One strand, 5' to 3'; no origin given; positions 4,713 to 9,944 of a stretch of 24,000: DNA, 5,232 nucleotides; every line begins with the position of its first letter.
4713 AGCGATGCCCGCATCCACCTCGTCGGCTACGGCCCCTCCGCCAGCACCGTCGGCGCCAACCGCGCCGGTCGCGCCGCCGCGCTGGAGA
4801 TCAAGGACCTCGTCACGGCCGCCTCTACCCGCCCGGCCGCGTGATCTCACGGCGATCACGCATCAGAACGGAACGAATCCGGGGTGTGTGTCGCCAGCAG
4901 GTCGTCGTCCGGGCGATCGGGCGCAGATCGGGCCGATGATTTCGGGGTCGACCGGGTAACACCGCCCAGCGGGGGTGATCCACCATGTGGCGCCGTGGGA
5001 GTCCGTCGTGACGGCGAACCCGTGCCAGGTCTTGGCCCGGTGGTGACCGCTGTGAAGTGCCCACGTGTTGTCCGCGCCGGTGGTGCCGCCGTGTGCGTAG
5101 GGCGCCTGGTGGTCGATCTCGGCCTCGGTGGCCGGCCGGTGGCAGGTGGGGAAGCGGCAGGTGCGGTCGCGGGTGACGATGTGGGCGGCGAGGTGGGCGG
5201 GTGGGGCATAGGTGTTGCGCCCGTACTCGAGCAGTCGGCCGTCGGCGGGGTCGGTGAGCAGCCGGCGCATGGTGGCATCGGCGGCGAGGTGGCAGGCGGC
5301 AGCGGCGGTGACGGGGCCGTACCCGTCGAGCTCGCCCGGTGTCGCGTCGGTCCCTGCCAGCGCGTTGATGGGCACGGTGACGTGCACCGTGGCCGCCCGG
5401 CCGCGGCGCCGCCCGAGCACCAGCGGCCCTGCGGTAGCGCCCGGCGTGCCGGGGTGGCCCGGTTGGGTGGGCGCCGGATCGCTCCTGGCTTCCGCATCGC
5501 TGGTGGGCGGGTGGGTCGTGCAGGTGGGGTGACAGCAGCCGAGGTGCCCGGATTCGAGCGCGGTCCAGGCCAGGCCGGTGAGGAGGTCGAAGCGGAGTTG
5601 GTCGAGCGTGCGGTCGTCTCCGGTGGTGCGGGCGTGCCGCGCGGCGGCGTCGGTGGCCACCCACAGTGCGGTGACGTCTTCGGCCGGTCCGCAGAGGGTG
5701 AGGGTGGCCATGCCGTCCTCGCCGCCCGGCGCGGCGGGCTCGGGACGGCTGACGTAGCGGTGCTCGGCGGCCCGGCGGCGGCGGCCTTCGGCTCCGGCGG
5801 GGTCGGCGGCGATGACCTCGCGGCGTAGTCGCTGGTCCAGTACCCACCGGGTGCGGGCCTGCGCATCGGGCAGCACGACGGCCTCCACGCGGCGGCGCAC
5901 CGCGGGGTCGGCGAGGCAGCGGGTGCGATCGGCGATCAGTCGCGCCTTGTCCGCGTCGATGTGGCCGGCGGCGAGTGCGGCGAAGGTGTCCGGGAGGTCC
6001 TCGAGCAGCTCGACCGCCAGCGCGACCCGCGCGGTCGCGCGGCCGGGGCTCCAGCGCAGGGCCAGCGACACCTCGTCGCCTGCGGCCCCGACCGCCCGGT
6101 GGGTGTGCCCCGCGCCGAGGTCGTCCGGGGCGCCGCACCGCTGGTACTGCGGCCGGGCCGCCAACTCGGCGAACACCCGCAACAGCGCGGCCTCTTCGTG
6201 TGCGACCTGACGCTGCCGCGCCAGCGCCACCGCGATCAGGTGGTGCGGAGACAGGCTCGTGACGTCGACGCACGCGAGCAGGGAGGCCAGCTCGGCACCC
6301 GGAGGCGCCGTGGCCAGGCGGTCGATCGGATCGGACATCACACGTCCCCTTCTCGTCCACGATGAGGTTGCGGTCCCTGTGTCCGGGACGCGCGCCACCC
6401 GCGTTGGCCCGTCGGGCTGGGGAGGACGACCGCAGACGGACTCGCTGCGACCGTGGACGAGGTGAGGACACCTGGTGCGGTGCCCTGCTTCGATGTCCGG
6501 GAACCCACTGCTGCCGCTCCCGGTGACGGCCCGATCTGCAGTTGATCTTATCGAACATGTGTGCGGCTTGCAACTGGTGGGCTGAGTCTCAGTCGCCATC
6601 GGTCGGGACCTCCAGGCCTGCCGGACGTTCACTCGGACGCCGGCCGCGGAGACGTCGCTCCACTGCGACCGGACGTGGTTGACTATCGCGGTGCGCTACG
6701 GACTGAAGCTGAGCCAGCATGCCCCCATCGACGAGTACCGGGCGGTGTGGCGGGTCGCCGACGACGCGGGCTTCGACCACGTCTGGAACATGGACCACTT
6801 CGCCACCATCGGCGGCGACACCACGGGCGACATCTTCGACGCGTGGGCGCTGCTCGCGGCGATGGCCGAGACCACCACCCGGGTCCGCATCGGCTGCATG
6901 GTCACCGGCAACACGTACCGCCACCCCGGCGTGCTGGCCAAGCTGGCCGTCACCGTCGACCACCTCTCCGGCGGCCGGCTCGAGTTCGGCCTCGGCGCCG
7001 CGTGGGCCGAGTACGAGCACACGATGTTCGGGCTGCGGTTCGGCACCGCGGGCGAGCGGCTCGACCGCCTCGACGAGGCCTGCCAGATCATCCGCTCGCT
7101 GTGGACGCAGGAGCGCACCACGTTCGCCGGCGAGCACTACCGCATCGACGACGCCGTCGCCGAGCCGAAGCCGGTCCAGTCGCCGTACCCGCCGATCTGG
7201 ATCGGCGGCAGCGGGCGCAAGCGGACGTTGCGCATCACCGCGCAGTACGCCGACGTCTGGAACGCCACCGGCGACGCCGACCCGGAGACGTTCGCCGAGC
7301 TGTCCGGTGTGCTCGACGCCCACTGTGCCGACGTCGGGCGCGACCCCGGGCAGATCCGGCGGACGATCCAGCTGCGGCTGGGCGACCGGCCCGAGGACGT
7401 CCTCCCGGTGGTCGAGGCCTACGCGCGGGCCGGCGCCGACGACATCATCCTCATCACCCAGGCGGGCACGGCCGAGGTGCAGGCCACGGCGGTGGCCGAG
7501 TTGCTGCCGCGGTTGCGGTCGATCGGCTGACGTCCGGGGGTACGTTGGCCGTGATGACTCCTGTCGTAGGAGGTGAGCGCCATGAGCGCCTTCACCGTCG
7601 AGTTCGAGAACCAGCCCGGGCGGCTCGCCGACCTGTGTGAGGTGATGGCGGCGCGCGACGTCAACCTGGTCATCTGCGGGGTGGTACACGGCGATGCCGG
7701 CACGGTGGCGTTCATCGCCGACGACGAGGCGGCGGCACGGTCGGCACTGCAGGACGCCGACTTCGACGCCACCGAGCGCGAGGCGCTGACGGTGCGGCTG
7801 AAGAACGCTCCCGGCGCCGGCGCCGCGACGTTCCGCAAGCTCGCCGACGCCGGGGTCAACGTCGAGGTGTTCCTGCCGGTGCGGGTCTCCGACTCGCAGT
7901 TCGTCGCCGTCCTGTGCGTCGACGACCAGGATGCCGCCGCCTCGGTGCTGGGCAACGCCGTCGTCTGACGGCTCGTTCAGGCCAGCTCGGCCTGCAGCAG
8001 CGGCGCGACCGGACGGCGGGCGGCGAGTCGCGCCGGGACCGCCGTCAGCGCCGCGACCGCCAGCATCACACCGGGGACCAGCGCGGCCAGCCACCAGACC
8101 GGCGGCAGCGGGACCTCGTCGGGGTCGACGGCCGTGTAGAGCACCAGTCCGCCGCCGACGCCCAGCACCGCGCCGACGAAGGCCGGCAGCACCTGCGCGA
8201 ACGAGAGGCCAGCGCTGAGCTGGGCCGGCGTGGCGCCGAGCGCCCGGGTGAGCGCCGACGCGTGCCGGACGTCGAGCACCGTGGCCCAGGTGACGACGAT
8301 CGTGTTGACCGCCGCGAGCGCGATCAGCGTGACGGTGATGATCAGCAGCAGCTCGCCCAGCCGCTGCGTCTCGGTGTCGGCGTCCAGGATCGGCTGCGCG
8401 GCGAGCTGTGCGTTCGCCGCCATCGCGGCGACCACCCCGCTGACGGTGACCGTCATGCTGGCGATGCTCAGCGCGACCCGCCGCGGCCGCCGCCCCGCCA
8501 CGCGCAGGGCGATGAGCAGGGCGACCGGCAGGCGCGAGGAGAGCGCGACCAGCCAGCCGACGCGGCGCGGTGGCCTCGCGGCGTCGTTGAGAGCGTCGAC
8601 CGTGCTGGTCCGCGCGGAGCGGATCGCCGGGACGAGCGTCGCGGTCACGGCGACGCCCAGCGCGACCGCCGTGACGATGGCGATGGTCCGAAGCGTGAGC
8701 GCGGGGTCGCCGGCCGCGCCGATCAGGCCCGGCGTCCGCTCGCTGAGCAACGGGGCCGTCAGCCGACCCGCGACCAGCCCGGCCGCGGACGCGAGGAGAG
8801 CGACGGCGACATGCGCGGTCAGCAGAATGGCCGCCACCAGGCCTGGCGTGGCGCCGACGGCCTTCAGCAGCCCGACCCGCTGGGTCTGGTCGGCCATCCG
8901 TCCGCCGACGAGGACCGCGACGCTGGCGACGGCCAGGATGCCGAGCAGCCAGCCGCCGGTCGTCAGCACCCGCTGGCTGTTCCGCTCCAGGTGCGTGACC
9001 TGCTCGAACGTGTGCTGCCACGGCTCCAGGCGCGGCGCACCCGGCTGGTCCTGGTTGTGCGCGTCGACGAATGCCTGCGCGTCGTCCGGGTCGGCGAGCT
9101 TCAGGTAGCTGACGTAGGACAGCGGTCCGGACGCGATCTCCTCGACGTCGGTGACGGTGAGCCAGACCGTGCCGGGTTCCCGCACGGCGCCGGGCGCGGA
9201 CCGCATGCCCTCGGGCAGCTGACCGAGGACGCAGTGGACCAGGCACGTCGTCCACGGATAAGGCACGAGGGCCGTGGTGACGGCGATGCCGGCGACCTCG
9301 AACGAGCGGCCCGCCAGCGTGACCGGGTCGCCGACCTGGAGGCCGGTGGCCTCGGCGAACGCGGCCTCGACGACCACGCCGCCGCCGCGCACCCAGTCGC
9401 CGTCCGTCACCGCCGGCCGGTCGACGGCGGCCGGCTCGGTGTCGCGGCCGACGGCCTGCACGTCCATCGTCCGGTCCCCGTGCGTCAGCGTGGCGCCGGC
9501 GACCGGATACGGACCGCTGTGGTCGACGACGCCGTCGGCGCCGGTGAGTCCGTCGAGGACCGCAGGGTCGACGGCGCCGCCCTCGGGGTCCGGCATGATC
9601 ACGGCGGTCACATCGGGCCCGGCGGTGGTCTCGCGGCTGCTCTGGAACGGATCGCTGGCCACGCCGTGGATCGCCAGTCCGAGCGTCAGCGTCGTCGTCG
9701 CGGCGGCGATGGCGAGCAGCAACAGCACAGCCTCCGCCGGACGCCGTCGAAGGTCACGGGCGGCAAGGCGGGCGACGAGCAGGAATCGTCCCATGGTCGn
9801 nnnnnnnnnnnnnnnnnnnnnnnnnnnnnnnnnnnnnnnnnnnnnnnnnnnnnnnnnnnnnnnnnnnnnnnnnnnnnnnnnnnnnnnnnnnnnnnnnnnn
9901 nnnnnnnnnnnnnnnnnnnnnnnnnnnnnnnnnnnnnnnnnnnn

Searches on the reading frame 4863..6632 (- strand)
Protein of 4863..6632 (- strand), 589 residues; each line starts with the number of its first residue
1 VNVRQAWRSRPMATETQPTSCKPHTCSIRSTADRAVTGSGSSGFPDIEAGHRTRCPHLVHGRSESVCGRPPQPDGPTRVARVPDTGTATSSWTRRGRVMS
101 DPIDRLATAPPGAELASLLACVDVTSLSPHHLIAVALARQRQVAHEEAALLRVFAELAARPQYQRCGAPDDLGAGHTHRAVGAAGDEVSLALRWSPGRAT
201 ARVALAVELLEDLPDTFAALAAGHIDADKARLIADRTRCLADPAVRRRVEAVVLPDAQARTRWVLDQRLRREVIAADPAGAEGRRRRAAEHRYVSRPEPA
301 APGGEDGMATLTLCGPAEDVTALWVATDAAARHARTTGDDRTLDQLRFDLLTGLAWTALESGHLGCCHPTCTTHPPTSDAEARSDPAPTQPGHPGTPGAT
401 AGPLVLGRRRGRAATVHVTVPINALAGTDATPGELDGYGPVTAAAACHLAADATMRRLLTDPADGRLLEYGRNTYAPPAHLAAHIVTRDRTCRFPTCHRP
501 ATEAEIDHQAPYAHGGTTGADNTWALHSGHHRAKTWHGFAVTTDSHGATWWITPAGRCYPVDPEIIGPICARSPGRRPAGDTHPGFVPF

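Call 26: search_protein_families(library=pfam, proteins=[window:4863-6632:-], max_evalue=0.01)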
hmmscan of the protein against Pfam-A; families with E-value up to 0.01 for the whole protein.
window:4863-6632:- (589 aa): 1 family
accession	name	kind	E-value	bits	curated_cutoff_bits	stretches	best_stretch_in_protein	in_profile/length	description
PF02720.22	DUF222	-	7e-21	75.3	24.4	1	179-489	32-306/306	Domain of unknown function (DUF222)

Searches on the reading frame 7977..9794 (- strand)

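Call 26: search_protein_families(library=pfam, proteins=[window:7977-9794:-], max_evalue=0.01)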
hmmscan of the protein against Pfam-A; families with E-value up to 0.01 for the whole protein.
window:7977-9794:- (605 aa): 2 families
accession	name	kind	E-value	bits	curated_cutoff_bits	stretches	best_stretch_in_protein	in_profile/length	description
PF02687.27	FtsX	-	6.5e-15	55.7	25.5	2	282-397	5-119/120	FtsX-like permease C-terminal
PF12704.14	MacB_PCD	-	6.2e-05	23.8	27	1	25-177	8-171/207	MacB-like periplasmic core domain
